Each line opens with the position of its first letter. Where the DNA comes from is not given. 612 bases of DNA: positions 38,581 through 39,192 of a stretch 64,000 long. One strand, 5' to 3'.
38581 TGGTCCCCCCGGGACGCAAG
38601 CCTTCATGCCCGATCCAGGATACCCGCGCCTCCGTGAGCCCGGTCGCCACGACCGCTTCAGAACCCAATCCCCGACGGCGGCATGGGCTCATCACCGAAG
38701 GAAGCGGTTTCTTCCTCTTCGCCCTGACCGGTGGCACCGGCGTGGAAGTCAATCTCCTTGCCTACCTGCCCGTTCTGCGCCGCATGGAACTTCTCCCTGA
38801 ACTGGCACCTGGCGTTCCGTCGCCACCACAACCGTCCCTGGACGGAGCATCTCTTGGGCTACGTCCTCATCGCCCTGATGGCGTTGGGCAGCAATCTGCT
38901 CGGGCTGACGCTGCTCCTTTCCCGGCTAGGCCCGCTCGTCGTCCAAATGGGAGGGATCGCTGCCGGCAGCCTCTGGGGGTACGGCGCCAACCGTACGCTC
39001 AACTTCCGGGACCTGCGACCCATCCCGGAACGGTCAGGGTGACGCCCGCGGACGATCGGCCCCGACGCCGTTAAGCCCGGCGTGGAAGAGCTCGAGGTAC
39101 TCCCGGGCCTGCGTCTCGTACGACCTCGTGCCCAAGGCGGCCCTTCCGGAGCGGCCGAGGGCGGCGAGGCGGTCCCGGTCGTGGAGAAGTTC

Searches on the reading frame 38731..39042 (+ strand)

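Call 53: search_protein_families(library=pfam, proteins=[window:38731-39042:+], max_evalue=0.00001)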
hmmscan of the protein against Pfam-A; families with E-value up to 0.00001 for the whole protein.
window:38731-39042:+ (103 aa): 1 family
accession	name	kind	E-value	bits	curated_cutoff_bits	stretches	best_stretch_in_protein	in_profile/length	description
PF04138.20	GtrA_DPMS_TM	-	1.4e-07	32.2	26.1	1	16-92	39-117/117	GtrA/DPMS, transmembrane domain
